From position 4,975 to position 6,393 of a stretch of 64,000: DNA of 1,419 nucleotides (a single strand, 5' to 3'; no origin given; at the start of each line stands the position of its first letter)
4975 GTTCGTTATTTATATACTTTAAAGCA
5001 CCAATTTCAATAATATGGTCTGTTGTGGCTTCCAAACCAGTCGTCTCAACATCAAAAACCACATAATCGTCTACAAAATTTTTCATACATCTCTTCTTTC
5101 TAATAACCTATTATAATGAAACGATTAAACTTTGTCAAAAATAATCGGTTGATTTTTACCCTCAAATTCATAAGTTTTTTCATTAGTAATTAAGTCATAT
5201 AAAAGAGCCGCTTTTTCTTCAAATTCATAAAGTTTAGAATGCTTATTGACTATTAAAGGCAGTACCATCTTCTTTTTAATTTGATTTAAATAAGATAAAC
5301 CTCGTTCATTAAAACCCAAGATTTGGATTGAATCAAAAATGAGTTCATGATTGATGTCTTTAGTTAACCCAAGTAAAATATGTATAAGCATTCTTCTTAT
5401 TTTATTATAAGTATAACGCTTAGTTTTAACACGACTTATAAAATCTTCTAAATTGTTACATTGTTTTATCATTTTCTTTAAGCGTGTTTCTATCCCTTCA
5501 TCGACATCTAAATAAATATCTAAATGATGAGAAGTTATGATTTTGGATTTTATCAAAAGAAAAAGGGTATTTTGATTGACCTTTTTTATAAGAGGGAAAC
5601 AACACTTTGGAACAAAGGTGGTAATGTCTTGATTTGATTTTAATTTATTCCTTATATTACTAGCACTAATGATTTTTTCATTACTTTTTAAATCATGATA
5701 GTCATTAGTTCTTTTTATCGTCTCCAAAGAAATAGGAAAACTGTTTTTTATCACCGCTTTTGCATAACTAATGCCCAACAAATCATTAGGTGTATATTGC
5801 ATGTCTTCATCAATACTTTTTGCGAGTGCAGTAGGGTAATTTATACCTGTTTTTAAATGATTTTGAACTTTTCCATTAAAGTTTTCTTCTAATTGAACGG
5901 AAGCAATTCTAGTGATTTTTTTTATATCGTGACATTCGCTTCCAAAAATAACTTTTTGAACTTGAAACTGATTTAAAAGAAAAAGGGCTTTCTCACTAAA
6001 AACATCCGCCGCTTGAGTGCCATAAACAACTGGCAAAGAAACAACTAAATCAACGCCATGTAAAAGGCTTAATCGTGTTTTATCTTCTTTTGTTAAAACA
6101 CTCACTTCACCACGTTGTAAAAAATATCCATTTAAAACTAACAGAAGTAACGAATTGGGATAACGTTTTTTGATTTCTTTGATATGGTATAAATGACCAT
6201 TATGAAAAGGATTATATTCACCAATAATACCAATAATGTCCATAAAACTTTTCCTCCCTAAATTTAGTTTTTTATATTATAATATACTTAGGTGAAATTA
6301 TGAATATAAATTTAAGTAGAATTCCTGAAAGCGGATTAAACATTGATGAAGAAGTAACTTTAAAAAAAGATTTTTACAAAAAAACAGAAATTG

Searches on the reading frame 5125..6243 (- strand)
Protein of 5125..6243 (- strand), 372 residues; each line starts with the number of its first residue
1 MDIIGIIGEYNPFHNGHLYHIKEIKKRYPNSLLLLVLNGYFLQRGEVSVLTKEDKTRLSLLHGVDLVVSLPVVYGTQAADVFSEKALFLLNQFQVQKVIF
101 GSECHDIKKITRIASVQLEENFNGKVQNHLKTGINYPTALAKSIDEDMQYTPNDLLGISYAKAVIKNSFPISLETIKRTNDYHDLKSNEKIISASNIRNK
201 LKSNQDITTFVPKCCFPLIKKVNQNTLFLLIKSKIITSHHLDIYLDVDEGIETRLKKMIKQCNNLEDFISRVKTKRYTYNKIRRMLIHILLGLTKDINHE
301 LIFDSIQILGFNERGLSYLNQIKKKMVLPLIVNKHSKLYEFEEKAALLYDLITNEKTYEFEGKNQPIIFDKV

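Call 81: search_protein_families(library=pfam, proteins=[window:5125-6243:-], max_evalue=0.00001)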
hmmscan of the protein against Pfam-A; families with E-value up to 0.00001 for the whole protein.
window:5125-6243:- (372 aa): 1 family
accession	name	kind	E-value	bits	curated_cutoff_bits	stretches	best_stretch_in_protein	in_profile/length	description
PF05636.17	HIGH_NTase1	-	3.2e-101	340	27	1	1-357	1-394/402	HIGH Nucleotidyl Transferase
